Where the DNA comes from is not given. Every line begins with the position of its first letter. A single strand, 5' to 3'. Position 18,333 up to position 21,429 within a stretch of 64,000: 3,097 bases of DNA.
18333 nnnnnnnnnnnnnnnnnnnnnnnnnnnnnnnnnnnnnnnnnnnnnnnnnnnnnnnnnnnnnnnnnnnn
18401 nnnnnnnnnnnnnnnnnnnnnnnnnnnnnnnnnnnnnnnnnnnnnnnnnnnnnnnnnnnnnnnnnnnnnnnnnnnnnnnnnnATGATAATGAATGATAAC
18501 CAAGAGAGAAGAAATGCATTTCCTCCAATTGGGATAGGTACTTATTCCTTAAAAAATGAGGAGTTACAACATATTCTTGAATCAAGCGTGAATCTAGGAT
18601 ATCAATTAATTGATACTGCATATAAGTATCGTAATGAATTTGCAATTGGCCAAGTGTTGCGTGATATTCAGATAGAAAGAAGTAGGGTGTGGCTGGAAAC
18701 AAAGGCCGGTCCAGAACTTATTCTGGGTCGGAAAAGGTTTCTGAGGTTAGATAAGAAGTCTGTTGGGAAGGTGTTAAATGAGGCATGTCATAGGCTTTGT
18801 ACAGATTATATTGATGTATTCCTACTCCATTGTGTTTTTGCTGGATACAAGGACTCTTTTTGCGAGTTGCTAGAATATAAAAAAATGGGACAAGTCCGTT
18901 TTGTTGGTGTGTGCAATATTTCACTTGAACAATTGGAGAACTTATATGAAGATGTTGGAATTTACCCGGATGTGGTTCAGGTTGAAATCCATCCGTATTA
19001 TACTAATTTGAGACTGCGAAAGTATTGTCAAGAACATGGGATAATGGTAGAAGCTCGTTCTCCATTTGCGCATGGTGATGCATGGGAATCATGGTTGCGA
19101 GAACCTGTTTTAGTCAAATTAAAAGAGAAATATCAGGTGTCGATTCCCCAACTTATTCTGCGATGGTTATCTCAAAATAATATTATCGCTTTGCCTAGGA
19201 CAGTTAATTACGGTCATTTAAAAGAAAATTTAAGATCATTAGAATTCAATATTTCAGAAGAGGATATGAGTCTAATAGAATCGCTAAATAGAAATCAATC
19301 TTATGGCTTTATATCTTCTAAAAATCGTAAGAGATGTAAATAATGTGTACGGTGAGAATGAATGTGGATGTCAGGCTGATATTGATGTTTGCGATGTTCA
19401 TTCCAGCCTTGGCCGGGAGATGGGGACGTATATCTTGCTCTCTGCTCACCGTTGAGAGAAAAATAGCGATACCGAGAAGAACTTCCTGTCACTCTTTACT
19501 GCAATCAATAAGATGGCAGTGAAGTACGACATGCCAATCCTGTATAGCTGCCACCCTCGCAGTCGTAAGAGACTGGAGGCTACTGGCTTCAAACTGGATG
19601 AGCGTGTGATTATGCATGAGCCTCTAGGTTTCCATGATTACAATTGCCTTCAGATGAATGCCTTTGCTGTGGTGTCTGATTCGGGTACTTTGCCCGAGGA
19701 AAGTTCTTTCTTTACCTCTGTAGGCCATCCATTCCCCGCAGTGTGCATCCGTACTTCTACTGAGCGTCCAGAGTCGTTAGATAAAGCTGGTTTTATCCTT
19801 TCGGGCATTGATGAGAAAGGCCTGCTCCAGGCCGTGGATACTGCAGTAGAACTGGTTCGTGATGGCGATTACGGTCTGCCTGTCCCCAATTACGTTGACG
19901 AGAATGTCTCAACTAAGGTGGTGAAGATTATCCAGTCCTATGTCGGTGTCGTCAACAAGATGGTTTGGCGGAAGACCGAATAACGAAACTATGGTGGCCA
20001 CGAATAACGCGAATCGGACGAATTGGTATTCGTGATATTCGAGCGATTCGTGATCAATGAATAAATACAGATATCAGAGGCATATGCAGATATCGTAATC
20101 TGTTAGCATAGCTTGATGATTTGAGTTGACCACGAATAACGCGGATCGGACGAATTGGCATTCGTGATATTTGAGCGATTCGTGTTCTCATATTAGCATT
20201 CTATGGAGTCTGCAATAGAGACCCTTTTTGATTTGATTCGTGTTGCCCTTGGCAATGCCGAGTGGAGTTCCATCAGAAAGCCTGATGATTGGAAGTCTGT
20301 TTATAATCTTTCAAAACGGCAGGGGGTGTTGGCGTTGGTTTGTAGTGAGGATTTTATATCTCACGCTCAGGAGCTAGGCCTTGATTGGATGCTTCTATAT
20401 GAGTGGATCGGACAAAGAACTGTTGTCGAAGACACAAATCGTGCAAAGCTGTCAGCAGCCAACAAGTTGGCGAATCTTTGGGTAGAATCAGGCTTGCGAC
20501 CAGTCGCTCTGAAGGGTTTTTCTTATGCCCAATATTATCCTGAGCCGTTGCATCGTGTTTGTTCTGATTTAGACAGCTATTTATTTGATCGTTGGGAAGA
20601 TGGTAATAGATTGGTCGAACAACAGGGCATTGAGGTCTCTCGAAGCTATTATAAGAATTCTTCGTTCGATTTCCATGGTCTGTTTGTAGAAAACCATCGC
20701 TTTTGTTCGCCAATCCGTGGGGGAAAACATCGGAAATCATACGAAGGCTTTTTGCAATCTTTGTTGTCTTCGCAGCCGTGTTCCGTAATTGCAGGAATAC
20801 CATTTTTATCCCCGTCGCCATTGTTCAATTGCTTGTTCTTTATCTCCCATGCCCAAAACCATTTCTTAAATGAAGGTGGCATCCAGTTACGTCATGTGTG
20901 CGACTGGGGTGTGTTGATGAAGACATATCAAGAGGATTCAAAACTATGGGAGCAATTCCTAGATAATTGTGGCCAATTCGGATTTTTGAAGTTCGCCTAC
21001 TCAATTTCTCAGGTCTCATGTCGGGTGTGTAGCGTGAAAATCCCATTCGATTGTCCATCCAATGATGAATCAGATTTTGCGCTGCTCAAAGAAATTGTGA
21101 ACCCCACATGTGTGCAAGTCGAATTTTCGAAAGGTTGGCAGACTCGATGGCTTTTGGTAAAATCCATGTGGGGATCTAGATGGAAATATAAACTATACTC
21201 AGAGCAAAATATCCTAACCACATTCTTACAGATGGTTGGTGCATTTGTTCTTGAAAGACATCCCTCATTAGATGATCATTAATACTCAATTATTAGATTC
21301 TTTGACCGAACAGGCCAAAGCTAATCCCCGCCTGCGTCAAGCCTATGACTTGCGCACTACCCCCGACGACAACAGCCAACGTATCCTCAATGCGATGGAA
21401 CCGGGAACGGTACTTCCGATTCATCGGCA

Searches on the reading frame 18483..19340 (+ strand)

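Call 104: search_protein_families(library=pfam, proteins=[window:18483-19340:+], max_evalue=0.0001)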
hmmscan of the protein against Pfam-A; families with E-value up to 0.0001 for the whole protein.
window:18483-19340:+ (286 aa): 1 family
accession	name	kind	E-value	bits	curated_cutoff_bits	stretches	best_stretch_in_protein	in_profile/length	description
PF00248.27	Aldo_ket_red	-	7.1e-38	130.8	24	1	15-269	1-290/291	Aldo/keto reductase family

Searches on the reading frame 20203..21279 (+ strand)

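Call 104: search_protein_families(library=pfam, proteins=[window:20203-21279:+], max_evalue=0.0001)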
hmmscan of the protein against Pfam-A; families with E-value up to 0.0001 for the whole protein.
window:20203-21279:+ (359 aa): 1 family
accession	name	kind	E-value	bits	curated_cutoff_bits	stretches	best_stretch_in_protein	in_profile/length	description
PF14907.12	NTP_transf_5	-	4.4e-29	102.2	31.2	1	27-268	2-240/249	Uncharacterised nucleotidyltransferase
